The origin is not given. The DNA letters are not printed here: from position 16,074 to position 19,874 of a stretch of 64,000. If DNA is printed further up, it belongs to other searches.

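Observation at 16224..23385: Tandem half-size ABC exporters followed by a 1166-aa GT-C glycosyltransferase-like protein carrying PA14 and NHL-repeat domains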

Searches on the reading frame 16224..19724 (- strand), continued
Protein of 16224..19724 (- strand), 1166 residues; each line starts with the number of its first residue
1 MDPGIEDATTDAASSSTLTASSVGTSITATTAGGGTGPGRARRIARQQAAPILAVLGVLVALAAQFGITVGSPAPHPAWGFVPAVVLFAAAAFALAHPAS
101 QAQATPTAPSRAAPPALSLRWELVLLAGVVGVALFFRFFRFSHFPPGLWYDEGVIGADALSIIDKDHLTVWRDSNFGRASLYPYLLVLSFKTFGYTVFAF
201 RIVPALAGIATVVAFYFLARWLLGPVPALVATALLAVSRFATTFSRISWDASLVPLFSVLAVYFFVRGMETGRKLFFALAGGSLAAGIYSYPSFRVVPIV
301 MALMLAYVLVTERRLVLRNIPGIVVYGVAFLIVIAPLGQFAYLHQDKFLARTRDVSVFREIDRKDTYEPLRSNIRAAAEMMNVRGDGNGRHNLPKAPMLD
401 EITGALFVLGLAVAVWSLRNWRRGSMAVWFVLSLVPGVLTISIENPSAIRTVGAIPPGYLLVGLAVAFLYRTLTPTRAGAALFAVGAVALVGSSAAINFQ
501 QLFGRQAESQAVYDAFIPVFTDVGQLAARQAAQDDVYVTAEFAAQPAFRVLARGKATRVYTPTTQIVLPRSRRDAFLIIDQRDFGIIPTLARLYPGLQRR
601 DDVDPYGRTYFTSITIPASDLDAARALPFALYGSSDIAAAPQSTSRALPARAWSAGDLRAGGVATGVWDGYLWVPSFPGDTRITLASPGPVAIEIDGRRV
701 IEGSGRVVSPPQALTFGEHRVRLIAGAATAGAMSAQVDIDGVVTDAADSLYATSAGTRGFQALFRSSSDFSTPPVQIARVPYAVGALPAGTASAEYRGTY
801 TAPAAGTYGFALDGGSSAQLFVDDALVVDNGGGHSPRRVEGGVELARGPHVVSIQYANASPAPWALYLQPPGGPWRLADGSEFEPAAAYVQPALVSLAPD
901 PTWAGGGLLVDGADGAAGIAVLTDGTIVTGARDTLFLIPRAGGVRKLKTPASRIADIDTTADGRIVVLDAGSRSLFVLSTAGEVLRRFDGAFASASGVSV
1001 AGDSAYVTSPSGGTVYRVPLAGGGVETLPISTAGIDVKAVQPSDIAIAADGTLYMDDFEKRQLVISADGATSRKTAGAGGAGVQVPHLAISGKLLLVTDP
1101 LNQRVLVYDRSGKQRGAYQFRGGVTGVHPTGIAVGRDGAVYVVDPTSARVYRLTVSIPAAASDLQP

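Call 14: find_related_loci(query=A1, collection=genome_contigs, flank=10000)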
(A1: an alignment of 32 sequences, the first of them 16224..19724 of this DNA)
Query A1 (1166 aa) in genome_contigs; peptide patterns used: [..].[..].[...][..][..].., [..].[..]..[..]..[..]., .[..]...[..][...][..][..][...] (x = any residue, [..] = any of these).
425 stretches matched a pattern; 392 encode a relative of the query (tblastn E <= 1e-3); the best 80 are kept; 80 distinct loci.
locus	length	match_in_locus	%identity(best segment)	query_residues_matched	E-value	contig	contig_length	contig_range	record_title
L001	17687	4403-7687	63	65-1166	0e+0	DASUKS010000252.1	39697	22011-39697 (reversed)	MAG TPA_asm: Dehalococcoidia bacterium isolate SMAG_U1522 k141_1320406, whole genome shotgun sequence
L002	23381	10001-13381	56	40-1164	0e+0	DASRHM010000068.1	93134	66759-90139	MAG TPA_asm: Dehalococcoidia bacterium isolate SMAG_U10084 k141_424343, whole genome shotgun sequence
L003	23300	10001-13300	55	65-1163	0e+0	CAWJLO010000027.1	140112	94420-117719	MAG: uncultured Chloroflexia bacterium isolate MFD02416.bin.1.78 genome assembly, contig: contig_63757, whole genome sho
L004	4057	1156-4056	64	65-1032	0e+0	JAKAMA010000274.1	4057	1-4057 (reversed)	MAG: Chloroflexi bacterium isolate WY5.bin150 NODE_48021_length_4057_cov_1.745038, whole genome shotgun sequence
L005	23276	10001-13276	51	65-1158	0e+0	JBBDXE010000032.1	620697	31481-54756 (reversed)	MAG: Dehalococcoidia bacterium isolate LejiaD_68_21 Lejia_D_7_length_620697_cov_13, whole genome shotgun sequence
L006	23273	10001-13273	51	65-1158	0e+0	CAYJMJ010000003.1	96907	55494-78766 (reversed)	MAG TPA_asm: uncultured Dehalococcoidia bacterium isolate ERP124720_co1_29 genome assembly, contig: NODE_303_length_9690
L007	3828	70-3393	49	40-1158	0e+0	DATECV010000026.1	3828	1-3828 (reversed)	MAG TPA_asm: Dehalococcoidia bacterium isolate SMAG_U8281 k141_2904171, whole genome shotgun sequence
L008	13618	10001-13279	51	75-1165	0e+0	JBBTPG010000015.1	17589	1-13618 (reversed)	MAG: Chloroflexota bacterium isolate H52-bin102_1 H52_bin102_1_000000000015, whole genome shotgun sequence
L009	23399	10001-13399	48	40-1166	0e+0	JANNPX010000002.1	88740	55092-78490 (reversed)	MAG: Chloroflexota bacterium isolate SOY_31_metabat_89 SOY_31_k141_2729853, whole genome shotgun sequence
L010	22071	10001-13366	49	46-1162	0e+0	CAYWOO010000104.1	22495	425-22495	MAG TPA_asm: uncultured Dehalococcoidia bacterium isolate binchicken_co165_369 genome assembly, contig: k141_2464674, wh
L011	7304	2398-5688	49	65-1158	0e+0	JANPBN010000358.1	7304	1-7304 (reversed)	MAG: Dehalococcoidia bacterium isolate VAR_78_metabat_68 VAR_78_k141_730458, whole genome shotgun sequence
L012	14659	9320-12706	47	27-1158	0e+0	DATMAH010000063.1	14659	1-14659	MAG TPA_asm: Dehalococcoidia bacterium isolate SMAG_U13320 k141_283973, whole genome shotgun sequence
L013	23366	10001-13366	49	31-1158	0e+0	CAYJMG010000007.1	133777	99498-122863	MAG TPA_asm: uncultured Dehalococcoidia bacterium isolate ERP124720_co1_124 genome assembly, contig: NODE_165_length_133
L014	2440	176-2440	51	44-798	0e+0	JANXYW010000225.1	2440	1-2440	MAG: Chloroflexi bacterium isolate GL140_4_metabat_127_sub GL140_4_k141_486897, whole genome shotgun sequence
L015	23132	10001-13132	55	121-1164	0e+0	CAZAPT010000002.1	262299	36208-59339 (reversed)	MAG TPA_asm: uncultured Dehalococcoidia bacterium isolate binchicken_co185_280 genome assembly, contig: NODE_42_length_2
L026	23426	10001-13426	29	89-1156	1e-97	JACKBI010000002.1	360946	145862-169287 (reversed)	MAG: Anaerolineales bacterium isolate HK-STAS-CHLO-17 HK-STAS-CHLO-17_2, whole genome shotgun sequence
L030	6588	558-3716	28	137-1156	2e-95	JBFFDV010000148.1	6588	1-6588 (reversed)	MAG: Anaerolineae bacterium isolate Mix_mud13.2021.11.53 k141_758621_length_6588_cov_7.7065, whole genome shotgun sequen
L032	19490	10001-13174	28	135-1156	4e-93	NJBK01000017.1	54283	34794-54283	MAG: Chloroflexi bacterium B3_Chlor 360, whole genome shotgun sequence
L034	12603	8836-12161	32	81-1156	6e-92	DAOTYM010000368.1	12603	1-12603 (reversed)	MAG TPA_asm: Anaerolineae bacterium isolate H25_343 k127_2010589, whole genome shotgun sequence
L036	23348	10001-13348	28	122-1150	2e-91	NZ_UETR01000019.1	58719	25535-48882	Candidatus Amarolinea aalborgensis isolate MQ180409-418_S418_L100 19, whole genome shotgun sequence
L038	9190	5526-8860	30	122-1156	4e-91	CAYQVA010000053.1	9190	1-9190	MAG TPA_asm: uncultured Anaerolineae bacterium isolate binchicken_co349_119 genome assembly, contig: NODE_2766_length_91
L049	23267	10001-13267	28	143-1158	7e-87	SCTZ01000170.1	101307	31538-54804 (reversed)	MAG: Chloroflexota bacterium isolate FW602_bin.16 FW602_bin.16-89727, whole genome shotgun sequence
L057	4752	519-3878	29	101-1156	1e-83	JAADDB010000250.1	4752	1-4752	MAG: Chloroflexota bacterium isolate L_MaxBin.078 contig-127_24712, whole genome shotgun sequence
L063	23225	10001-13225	26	123-1156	1e-80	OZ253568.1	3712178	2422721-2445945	MAG: Chloroflexota bacterium isolate 9852bf67-dbb6-47f5-b8e9-49414f020392 genome assembly, chromosome: 1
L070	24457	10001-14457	29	52-1156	2e-103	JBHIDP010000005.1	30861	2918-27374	MAG: Anaerolineae bacterium isolate b3.sp3_bin.44 NODE_283_length_30861_cov_14.741836, whole genome shotgun sequence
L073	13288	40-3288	29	123-1156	6e-79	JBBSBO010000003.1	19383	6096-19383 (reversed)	MAG: Caldilineales bacterium isolate La6_metabat2.149 La6_metabat2.149_K_2128604_L_19383_cov_20.8453, whole genome shotg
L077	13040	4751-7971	29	120-1156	5e-78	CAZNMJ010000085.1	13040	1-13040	MAG TPA_asm: uncultured Anaerolineales bacterium isolate SRP239594_co1_144 genome assembly, contig: NODE_2339_length_130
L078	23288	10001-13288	29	135-1166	1e-77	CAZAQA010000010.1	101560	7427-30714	MAG TPA_asm: uncultured Anaerolineae bacterium isolate binchicken_co64_79 genome assembly, contig: NODE_67_length_101560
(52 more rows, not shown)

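Call 17: search_solved_structures(query=A1, max_evalue=1, show_alignments=2)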
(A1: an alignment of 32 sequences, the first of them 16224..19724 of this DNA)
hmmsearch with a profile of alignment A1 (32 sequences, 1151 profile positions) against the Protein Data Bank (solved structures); distinct sequences matched with E-value up to 1: 134 (the best 60 are shown).
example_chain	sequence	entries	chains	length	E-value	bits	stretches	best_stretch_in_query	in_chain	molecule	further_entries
2ymu_A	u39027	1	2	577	2.8e-39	137.9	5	894-1011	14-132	WD-40 REPEAT PROTEIN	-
3wwa_A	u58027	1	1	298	6.1e-37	130.2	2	893-1058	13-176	Pizza7H protein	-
7qrw_A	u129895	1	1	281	6.9e-35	123.4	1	886-1132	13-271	Isoform 4 of Tripartite motif-containing protein 3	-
7qrv_A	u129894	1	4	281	1.9e-33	118.5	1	886-1133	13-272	Tripartite motif-containing protein 2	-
7b96_A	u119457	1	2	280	2.2e-33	118.4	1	886-1133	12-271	Isoform 2 of Tripartite motif-containing protein 2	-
7b2r_A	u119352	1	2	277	2.4e-33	118.2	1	886-1133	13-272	Tripartite motif-containing protein 2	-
7qrx_A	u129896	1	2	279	7.7e-32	113.3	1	886-1138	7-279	E3 ubiquitin-protein ligase TRIM71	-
9jur_A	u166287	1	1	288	7.7e-32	113.3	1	886-1138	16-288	E3 ubiquitin-protein ligase TRIM71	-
6fpt_A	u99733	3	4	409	1.5e-31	112.3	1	858-1138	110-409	E3 ubiquitin-protein ligase TRIM71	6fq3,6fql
6qsd_A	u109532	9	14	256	3.8e-31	111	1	893-1138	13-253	Pizza6S | Pizza6-S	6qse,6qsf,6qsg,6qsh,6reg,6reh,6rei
6f0t_A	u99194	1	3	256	3.9e-31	110.9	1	894-1138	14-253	Pizza6-SFW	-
8j72_A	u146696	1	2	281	7.1e-31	110.1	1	886-1137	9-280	E3 ubiquitin-protein ligase TRIM71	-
7zph_A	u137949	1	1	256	8.8e-31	109.8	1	893-1138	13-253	Pizza6-TNK-RSH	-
7zq2_A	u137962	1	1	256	9.1e-31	109.7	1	893-1138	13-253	Pizza6-RSH-TSH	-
7zqg_A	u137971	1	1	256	9.3e-31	109.7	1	893-1138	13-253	Pizza6-KSH-TSH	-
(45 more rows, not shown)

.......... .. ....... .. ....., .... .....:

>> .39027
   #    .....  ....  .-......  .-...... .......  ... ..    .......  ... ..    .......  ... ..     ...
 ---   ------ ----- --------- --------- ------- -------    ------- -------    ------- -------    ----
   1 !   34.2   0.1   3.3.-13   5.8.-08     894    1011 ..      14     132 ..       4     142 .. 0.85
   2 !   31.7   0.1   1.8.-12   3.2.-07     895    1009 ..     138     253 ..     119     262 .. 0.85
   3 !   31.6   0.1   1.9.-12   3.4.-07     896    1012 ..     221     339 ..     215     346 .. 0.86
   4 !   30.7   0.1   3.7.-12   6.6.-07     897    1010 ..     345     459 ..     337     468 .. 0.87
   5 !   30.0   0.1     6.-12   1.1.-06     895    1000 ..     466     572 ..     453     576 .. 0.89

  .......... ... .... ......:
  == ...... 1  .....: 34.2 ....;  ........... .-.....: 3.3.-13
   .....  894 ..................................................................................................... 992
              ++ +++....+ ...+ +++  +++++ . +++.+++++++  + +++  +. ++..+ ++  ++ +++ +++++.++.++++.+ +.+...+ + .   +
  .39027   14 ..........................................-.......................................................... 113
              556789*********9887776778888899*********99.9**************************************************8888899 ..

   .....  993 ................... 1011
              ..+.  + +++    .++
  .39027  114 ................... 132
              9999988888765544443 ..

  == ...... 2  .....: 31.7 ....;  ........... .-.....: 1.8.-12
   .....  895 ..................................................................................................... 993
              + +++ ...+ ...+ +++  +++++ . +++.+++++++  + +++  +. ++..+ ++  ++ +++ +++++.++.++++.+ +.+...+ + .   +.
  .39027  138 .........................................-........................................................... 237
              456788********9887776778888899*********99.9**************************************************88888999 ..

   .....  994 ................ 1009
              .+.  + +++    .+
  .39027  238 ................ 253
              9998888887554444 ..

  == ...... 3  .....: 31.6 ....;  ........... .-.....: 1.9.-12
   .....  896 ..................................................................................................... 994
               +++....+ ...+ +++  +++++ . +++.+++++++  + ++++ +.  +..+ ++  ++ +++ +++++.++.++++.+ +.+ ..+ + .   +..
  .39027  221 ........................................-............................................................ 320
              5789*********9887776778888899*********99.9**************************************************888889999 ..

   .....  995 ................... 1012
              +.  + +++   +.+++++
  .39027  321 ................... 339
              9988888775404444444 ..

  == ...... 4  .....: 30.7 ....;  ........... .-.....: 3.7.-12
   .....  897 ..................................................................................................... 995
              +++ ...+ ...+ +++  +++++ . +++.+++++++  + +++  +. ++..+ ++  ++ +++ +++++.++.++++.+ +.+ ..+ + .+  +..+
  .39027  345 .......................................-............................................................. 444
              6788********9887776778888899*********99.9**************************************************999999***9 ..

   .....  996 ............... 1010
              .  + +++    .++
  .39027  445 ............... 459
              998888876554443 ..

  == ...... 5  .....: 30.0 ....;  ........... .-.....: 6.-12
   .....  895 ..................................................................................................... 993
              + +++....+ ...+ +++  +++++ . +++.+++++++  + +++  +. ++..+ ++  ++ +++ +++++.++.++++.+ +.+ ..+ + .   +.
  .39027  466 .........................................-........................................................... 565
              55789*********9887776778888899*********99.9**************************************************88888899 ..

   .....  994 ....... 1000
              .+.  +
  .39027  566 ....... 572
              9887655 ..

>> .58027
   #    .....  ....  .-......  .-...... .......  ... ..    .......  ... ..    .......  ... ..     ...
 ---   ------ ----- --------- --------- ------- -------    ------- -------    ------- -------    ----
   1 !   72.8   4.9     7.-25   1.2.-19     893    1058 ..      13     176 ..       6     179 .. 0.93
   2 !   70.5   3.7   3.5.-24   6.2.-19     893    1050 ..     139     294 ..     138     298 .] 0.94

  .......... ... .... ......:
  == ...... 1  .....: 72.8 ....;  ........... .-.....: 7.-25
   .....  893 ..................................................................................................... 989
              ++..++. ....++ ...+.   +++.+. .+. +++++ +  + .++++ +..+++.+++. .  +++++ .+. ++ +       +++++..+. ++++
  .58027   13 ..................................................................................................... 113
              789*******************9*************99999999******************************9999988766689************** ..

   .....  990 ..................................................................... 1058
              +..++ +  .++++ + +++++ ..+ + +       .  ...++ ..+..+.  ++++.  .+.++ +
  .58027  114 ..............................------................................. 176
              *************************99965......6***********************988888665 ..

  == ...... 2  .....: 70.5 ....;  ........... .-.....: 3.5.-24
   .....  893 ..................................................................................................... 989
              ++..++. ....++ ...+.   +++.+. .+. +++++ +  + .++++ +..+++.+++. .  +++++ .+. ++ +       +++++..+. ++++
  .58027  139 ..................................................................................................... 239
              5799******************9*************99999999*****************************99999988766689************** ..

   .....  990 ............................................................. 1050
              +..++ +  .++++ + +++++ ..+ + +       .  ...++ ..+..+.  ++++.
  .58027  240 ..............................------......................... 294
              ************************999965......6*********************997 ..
